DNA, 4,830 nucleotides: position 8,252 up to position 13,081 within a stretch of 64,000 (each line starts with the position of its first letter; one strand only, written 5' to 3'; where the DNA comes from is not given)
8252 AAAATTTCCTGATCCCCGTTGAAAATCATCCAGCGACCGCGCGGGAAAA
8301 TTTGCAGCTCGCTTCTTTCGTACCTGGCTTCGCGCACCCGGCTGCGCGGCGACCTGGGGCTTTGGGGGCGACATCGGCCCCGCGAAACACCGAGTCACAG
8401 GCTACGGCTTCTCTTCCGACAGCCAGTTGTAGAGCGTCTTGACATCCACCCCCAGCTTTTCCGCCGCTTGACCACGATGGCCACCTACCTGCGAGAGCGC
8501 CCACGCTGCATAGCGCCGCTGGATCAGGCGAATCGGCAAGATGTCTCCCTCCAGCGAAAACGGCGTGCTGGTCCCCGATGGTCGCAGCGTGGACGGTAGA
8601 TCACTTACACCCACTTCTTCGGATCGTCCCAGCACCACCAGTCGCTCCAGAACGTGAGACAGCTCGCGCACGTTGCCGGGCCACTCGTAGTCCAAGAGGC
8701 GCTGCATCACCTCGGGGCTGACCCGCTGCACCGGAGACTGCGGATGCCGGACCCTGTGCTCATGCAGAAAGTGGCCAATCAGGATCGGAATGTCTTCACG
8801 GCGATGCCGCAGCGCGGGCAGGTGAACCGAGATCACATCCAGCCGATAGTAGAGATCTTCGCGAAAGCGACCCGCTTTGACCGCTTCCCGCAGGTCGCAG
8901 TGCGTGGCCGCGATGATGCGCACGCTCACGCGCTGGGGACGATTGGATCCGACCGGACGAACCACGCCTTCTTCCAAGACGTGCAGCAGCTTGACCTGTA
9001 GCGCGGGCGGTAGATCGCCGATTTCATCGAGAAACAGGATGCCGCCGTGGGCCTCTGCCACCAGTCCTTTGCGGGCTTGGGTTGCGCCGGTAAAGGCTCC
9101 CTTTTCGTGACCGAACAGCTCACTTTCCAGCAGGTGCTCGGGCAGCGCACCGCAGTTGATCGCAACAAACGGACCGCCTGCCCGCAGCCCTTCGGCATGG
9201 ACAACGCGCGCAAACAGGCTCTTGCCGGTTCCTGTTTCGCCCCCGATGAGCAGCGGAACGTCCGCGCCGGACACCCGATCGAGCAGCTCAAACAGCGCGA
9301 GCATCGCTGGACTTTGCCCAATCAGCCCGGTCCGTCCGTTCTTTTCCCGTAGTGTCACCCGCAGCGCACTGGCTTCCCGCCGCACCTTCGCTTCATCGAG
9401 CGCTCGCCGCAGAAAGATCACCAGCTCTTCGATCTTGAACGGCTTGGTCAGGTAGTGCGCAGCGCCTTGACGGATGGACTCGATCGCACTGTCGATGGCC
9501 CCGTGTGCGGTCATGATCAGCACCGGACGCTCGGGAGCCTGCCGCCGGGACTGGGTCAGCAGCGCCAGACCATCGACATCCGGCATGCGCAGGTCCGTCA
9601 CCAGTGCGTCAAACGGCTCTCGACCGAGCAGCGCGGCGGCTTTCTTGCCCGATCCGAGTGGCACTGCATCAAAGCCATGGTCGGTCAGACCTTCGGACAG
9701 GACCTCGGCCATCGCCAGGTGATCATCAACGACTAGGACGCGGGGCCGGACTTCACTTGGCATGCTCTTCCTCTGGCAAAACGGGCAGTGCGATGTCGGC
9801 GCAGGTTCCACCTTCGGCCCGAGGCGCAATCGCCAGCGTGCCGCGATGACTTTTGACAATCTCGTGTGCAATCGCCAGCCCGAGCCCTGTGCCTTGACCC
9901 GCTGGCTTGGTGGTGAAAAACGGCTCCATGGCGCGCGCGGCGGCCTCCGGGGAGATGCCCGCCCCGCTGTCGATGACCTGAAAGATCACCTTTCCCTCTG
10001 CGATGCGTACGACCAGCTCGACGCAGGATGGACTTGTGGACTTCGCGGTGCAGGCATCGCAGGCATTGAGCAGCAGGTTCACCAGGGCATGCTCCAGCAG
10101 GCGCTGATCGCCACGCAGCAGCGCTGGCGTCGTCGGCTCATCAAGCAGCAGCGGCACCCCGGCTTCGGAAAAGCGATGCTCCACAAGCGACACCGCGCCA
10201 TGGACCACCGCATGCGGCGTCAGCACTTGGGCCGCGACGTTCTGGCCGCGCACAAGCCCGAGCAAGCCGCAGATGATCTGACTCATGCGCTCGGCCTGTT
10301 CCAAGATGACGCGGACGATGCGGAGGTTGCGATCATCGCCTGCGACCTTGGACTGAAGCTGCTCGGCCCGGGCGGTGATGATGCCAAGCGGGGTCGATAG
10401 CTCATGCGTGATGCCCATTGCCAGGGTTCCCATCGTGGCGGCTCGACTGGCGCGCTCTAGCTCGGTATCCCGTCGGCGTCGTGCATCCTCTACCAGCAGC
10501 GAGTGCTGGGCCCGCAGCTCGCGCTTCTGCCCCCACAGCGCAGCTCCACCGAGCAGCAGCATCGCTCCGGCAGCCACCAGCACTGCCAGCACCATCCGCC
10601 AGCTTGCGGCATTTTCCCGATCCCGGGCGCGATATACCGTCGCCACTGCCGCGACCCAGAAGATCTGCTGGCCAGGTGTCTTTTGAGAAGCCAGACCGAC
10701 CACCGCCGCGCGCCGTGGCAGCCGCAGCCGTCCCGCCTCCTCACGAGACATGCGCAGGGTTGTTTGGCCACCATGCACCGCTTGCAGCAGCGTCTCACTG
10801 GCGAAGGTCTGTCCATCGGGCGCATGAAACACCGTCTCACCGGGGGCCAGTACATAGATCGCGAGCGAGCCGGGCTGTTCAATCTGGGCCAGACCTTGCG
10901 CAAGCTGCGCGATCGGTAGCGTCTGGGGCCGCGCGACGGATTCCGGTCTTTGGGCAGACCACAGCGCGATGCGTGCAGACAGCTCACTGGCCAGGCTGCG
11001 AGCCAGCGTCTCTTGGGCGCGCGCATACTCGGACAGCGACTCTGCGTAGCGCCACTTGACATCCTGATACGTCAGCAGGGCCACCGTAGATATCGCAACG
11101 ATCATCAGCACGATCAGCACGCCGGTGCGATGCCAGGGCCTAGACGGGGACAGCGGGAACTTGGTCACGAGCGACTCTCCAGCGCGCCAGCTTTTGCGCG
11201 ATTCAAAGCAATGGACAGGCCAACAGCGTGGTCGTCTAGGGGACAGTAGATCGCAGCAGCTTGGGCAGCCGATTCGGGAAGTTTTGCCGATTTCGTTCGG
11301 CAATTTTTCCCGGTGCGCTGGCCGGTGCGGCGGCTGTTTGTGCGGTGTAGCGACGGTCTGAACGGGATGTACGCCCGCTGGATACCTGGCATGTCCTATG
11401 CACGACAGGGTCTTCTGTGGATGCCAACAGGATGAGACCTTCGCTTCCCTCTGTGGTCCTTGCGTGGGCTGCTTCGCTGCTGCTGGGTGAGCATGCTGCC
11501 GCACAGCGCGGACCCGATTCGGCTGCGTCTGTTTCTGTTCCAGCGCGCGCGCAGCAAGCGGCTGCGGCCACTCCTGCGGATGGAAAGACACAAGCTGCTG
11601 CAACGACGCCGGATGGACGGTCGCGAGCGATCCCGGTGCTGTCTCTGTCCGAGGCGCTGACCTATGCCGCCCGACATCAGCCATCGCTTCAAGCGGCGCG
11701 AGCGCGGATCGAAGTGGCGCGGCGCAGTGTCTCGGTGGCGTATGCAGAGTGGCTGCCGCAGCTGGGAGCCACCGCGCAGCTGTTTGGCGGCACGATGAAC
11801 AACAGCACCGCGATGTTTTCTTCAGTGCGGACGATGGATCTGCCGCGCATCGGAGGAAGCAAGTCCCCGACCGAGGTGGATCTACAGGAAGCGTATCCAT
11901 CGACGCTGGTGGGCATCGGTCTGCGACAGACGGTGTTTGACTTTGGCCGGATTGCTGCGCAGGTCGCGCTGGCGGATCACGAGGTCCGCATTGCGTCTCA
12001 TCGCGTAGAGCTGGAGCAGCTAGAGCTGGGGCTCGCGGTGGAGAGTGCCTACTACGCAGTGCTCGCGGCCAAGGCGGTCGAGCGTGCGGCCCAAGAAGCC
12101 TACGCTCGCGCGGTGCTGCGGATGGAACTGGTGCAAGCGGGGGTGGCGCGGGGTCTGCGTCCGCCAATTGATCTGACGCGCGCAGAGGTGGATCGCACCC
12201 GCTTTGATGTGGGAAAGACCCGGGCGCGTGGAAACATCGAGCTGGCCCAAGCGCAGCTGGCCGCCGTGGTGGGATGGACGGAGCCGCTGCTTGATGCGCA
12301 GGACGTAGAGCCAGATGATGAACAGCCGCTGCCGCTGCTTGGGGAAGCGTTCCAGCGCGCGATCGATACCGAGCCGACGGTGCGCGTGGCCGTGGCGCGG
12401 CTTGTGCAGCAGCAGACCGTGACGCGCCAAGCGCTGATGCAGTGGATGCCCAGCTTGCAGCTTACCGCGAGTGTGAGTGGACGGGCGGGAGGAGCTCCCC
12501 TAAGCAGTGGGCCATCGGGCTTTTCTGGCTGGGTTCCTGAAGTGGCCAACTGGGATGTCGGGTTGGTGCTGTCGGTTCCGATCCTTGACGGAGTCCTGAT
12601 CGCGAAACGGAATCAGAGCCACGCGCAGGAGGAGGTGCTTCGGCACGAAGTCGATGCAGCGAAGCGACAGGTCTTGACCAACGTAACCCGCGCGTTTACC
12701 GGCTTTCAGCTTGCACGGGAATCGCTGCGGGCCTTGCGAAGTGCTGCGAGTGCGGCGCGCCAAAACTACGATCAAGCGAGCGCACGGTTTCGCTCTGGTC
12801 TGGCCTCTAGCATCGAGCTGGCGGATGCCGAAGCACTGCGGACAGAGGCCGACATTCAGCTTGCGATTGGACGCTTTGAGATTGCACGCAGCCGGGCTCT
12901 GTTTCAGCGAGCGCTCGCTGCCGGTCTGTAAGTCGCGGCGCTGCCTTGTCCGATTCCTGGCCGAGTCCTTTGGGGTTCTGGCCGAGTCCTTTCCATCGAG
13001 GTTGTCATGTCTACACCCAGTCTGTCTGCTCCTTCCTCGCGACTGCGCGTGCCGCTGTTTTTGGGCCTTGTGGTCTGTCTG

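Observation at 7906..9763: Two-component sigma-54 activator followed by a sigma-54 promoter and a tiny secreted Lys-rich peptide gene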

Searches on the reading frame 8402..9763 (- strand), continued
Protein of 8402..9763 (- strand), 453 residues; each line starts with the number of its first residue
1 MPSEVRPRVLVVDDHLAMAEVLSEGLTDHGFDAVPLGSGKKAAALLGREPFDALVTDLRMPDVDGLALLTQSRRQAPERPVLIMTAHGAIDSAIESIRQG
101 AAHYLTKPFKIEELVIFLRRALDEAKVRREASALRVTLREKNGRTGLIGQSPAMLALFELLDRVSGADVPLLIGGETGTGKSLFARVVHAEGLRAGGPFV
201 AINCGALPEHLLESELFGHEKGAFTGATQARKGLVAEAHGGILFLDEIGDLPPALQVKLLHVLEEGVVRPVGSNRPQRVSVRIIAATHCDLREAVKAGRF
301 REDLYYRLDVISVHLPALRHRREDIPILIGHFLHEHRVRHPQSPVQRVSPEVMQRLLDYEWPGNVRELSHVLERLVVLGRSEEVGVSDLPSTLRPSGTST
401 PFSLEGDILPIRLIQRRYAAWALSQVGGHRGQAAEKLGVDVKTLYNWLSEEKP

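Call 20: find_encoding_contigs(protein=P0007, flank=7000, max_places=2)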
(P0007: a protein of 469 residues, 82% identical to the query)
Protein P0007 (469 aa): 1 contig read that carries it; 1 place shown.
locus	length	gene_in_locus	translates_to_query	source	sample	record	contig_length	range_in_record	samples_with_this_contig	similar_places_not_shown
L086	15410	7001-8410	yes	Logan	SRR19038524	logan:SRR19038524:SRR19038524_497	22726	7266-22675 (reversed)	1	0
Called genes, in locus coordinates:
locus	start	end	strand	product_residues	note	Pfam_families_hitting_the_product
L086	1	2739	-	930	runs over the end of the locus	?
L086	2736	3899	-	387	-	PF25954:Beta-barrel_RND_2 (faint), PF25973:BSH_CzcB (weak)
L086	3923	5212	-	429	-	PF02321:OEP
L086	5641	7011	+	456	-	PF00512:HisKA, PF02518:HATPase_c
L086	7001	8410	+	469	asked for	PF00072:Response_reg, PF00158:Sigma54_activat, PF14532:Sigma54_activ_2, PF00004:AAA (weak), PF25601:AAA_lid_14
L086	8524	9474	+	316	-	PF13744:HTH_37 (weak), PF01381:HTH_3, PF12844:HTH_19, PF13560:HTH_31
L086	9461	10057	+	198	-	PF19502:DUF6036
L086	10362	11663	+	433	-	-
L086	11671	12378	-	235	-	PF14234:DUF4336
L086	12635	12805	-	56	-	-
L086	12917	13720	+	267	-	PF01400:Astacin (weak)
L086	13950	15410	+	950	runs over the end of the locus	PF00932:LTD, PF08757:CotH, PF07691:PA14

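Call 24: find_encoding_contigs(protein=P0006, flank=7000, max_places=1)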
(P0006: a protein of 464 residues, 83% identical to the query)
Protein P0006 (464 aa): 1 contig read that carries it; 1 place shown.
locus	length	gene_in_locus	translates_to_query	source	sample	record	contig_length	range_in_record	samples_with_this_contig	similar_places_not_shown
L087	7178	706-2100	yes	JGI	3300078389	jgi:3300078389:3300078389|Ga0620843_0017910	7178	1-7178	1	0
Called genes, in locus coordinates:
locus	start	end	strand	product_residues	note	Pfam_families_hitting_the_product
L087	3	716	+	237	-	?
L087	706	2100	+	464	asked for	PF00072:Response_reg, PF00158:Sigma54_activat, PF14532:Sigma54_activ_2, PF07728:AAA_5 (weak), PF25601:AAA_lid_14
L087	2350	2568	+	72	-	-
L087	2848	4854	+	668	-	-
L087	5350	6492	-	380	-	PF14361:RsbRD_N, PF02518:HATPase_c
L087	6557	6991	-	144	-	PF00072:Response_reg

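Call 25: find_encoding_contigs(protein=P0008, flank=7000, max_places=1)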
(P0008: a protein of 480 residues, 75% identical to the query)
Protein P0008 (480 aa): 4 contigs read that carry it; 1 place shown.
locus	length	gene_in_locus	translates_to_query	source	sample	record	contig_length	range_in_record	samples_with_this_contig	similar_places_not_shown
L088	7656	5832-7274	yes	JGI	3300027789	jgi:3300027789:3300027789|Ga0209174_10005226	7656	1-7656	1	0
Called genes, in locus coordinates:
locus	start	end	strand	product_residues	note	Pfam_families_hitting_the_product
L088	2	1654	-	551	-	?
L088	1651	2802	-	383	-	PF25973:BSH_CzcB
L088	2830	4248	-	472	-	PF02321:OEP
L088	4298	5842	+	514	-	PF00512:HisKA, PF02518:HATPase_c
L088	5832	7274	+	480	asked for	PF00072:Response_reg, PF00158:Sigma54_activat, PF14532:Sigma54_activ_2, PF25601:AAA_lid_14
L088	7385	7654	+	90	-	?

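Call 26: find_encoding_contigs(protein=P0010, flank=8000, max_places=1)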
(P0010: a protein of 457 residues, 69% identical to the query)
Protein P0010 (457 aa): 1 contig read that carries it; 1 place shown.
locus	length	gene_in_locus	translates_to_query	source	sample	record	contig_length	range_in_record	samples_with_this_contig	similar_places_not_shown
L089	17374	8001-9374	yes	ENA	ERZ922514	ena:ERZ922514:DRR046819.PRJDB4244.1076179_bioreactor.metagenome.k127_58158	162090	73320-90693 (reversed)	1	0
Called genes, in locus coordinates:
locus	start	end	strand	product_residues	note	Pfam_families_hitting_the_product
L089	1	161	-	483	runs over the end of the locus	PF13372:Alginate_exp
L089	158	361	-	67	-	-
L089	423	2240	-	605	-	PF01979:Amidohydro_1 (faint), PF07969:Amidohydro_3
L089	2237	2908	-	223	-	PF00857:Isochorismatase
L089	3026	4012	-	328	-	PF08240:ADH_N, PF00107:ADH_zinc_N, PF13602:ADH_zinc_N_2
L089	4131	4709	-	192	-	PF00440:TetR_N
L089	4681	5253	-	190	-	PF00069:Pkinase, PF07714:PK_Tyr_Ser-Thr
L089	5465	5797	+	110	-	-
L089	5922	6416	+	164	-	PF01252:Peptidase_A8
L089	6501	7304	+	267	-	-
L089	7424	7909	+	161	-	PF07681:DoxX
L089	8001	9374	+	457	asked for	PF00072:Response_reg, PF00158:Sigma54_activat, PF14532:Sigma54_activ_2, PF00004:AAA (faint), PF25601:AAA_lid_14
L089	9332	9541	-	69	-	-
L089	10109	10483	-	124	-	PF00111:Fer2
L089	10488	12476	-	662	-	PF00012:HSP70, PF06723:MreB_Mbl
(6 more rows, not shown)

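Call 30: search_protein_families(library=ncbifam, proteins=[window:8402-9763:-], max_evalue=0.00001)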
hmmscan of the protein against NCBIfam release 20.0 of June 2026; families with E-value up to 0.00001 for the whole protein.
window:8402-9763:- (453 aa): 100 families (the best 25 are shown)
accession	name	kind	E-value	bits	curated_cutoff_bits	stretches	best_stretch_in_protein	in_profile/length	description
TIGR01818.1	ntrC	equivalog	6.4e-129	430.7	558.6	1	9-398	1-386/463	nitrogen regulation protein NR(I)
NF008469.0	PRK11361.1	equivalog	3.5e-115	385.3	714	1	7-446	5-449/461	acetoacetate metabolism transcriptional regulator AtoC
NF007689.0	PRK10365.1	equivalog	2.7e-112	375.8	760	1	9-449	8-440/441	sigma-54-dependent response regulator transcription factor ZraR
NF011695.0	PRK15115.1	equivalog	2.5e-110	369.3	763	1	7-384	7-373/445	two-component system response regulator GlrR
NF008176.1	PRK10923.1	equivalog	5e-107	358.4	620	1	7-397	4-389/469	nitrogen regulation protein NR(I)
NF041946.1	LuxO_transreg_Vib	equivalog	2.8e-102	342.9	800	1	12-394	2-381/463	quorum-sensing sigma-54 dependent transcriptional regulator LuxO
TIGR02915.1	PEP_resp_reg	equivalog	2e-98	330.2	502.6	1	9-449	1-440/445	PEP-CTERM-box response regulator transcription factor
NF051870.1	NAssimRespRegNtrX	equivalog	1.3e-96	324.2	600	1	9-395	4-387/452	nitrogen assimilation response regulator NtrX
NF038308.1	RNA_repair_RtcR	equivalog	2.5e-95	320.3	650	1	94-391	127-434/530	RNA repair transcriptional activator RtcR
TIGR01817.1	nifA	equivalog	6.5e-91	305.7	528.85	1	133-389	184-438/534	nif-specific transcriptional activator NifA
NF041552.1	TF_PrdR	equivalog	1.8e-90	303.9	795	1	138-448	260-573/577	sigma-54 dependent transcriptional regulator PrdR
NF003451.0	PRK05022.1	equivalog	6.4e-90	302.3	476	1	128-384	173-428/512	nitric oxide reductase transcriptional regulator NorR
TIGR02329.1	propionate_PrpR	equivalog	5.5e-84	282.7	499.2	1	89-449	178-525/526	propionate catabolism operon regulatory protein PrpR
NF049963.1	RespRegFlgRCampy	domain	2.7e-81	273.6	750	1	9-389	3-377/429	fla regulon two-component system response regulator FlgR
NF011953.0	PRK15424.1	equivalog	3.8e-79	266.7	703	1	128-451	202-534/538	propionate catabolism operon regulatory protein PrpR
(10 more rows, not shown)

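Call 44: list_cluster_members(proteins=[P0004, P0122, P0003, P0029, P0032])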
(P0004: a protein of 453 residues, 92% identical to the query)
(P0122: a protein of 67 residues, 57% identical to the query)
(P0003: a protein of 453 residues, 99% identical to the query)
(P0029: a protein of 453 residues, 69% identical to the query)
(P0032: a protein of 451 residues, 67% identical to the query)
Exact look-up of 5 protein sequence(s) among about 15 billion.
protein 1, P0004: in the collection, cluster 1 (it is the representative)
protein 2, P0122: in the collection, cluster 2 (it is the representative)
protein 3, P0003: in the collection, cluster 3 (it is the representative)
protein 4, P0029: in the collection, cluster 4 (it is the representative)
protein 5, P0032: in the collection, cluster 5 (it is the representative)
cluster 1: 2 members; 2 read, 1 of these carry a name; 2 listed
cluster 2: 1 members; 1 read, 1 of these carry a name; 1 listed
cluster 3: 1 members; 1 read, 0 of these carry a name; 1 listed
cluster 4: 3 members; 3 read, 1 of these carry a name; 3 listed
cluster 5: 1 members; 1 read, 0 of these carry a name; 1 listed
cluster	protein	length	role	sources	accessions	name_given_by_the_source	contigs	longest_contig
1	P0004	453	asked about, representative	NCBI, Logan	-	-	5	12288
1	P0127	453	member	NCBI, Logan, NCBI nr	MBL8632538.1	MAG: sigma-54-dependent Fis family transcriptional regulator [Myxococcales bacterium] | sigma-54-dependent Fis family transcriptional regulator [Myxococcales bacterium]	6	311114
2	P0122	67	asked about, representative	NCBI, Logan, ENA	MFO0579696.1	MAG: hypothetical protein U1A78_37455 [Polyangia bacterium]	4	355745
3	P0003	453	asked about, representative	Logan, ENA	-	-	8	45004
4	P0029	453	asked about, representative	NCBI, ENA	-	-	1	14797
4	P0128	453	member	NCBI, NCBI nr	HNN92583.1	MAG TPA: sigma-54 dependent transcriptional regulator [Pseudomonadota bacterium] | sigma-54 dependent transcriptional regulator [Pseudomonadota bacterium]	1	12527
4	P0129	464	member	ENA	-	-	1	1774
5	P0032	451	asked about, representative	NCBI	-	-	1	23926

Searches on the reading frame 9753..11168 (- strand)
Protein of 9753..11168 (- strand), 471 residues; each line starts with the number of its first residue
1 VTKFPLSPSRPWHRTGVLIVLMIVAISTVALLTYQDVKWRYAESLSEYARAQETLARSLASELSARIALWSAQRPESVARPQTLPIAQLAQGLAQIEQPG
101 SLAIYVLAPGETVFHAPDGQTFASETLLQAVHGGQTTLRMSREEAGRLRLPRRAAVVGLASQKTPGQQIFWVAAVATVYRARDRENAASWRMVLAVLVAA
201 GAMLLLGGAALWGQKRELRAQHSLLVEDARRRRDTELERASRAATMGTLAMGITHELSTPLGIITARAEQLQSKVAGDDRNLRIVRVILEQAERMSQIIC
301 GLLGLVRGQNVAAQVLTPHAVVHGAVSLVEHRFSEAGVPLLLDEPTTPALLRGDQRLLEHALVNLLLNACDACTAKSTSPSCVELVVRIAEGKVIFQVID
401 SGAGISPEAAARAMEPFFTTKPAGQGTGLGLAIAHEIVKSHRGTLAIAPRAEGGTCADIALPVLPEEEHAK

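Call 30: search_protein_families(library=ncbifam, proteins=[window:9753-11168:-], max_evalue=0.00001)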
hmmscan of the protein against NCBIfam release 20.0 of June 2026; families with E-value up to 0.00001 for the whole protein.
window:9753-11168:- (471 aa): 70 families (the best 25 are shown)
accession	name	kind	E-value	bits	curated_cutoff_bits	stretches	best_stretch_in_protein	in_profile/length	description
NF008468.0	PRK11360.1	equivalog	1.2e-41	142.8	646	1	229-468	379-613/616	two-component system sensor histidine kinase AtoS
NF007688.0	PRK10364.1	equivalog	1.1e-38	133.1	479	1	162-466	169-454/460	two-component system sensor histidine kinase ZraS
NF010411.0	PRK13837.1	equivalog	6.5e-35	120.4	647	1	228-468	432-680/828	two-component system VirA-like sensor kinase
NF052574.1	HisKinEspCMyxo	equivalog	5.1e-33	114.2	1200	1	231-467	402-641/785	serine histidine kinase EspC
NF008312.0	PRK11100.1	equivalog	2.7e-29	102.3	356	1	253-462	263-473/477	two-component system sensor histidine kinase CreC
NF052573.1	HisKinEspAMyxo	equivalog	8.3e-28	96.8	1400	1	230-468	368-616/755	serine histidine kinase EspA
NF010076.0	PRK13557.1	subfamily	1.2e-27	96.6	631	1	228-469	143-400/540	histidine kinase famiy protein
TIGR02966.1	phoR_proteo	equivalog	4.8e-25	88.3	334.2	1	253-456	121-328/333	phosphate regulon sensor histidine kinase PhoR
NF046020.1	HisKinCckABruc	equivalog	1.3e-23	82.9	1000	1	232-468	466-712/868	cell cycle histidine kinase CckA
NF046044.1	PnpS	equivalog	2.5e-23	82.8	400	1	253-462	177-390/390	two-component system histidine kinase PnpS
NF038348.1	T2SS_HK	subfamily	3.4e-23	81.9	450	1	290-463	406-573/574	histidine kinase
NF040750.1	tetrathio_HK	equivalog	9.1e-23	80.5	750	1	194-448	285-539/555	tetrathionate respiration histidine kinase TtrS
NF041777.1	sens_FixL_Rhizob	equivalog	6.7e-22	77.8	850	1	234-466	250-484/485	sensor protein FixL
NF040691.1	MtrAB_MtrB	equivalog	1.2e-21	77.3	450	1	253-467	278-496/507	MtrAB system histidine kinase MtrB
NF046026.1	HisKinCckACaul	equivalog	9.5e-21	73.6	1000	1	232-469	288-538/678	cell cycle histidine kinase CckA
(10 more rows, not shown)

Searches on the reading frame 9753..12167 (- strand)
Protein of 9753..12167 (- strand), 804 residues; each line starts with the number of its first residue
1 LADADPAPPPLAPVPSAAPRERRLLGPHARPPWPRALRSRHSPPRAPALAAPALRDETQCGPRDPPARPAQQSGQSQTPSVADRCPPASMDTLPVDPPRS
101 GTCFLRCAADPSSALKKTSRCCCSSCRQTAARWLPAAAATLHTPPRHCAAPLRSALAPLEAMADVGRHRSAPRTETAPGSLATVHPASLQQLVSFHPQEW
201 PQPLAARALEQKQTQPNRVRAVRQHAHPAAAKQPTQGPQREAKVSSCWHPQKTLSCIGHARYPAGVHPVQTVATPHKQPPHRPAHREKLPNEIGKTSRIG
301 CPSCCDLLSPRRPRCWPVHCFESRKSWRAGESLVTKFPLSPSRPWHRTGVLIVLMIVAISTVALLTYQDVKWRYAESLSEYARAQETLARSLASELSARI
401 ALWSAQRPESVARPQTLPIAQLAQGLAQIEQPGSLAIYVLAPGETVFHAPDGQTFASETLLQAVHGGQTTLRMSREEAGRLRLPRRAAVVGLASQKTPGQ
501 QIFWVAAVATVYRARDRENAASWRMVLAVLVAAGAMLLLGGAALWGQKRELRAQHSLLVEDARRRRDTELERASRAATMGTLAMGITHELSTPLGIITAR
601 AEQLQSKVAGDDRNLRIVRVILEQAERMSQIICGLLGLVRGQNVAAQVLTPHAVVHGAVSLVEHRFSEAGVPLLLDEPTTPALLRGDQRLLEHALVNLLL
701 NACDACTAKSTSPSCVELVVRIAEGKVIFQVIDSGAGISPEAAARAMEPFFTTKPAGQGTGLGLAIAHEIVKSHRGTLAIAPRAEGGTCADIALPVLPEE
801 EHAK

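Call 7: search_protein_families(library=pfam, proteins=[window:9753-12167:-], max_evalue=0.01)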
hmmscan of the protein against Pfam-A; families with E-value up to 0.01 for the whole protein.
window:9753-12167:- (804 aa): 4 families
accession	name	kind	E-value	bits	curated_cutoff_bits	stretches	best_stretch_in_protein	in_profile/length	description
PF02518.31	HATPase_c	-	1.2e-20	74.4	26.4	1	686-796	1-109/111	Histidine kinase-, DNA gyrase B-, and HSP90-like ATPase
PF00512.31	HisKA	-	2.9e-07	30.9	26.9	1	580-641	3-63/66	His Kinase A (phospho-acceptor) domain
PF14501.12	HATPase_c_5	-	0.00056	20.2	22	1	693-780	8-88/102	GHKL domain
PF13581.12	HATPase_c_2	-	0.0027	18.2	27.4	1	699-774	40-112/127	Histidine kinase-like ATPase domain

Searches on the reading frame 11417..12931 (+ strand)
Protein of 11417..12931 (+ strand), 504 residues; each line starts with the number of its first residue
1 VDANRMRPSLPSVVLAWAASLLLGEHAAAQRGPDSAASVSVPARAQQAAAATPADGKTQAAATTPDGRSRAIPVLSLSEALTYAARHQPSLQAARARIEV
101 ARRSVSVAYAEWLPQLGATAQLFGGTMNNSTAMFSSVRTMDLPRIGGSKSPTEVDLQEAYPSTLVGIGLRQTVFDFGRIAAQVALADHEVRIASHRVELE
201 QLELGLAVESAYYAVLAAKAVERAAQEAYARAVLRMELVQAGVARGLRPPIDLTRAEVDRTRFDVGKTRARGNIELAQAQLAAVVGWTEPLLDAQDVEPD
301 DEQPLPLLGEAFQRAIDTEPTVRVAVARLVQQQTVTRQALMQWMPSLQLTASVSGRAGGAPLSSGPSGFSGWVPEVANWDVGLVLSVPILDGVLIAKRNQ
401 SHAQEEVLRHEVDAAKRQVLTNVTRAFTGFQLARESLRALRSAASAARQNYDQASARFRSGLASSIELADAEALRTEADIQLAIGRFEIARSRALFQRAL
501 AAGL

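Call 7: search_protein_families(library=pfam, proteins=[window:11417-12931:+], max_evalue=0.01)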
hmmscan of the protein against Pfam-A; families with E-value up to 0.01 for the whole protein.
window:11417-12931:+ (504 aa): 1 family
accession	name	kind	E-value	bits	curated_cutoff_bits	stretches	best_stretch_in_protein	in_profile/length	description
PF02321.23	OEP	-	9.8e-54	182.4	22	2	77-286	1-187/187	Outer membrane efflux protein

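Call 30: search_protein_families(library=ncbifam, proteins=[window:11417-12931:+], max_evalue=0.00001)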
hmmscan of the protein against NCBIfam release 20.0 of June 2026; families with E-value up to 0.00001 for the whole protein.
window:11417-12931:+ (504 aa): 4 families
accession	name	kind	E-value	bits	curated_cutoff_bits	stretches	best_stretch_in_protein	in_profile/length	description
TIGR01844.1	type_I_sec_TolC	subfamily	1.1e-33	116.8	225.15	1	76-488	4-385/414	TolC family outer membrane protein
TIGR01845.1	outer_NodT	subfamily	7.5e-16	58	210.05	1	73-503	55-460/460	efflux transporter outer membrane subunit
NF007002.0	PRK09465.1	equivalog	3.1e-14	52.4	495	1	82-491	31-414/460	outer membrane channel protein TolC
NF052390.1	efflux_OMP_AbuO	equivalog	1.5e-06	27.2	700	1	71-468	17-398/447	multidrug efflux outer membrane protein AbuO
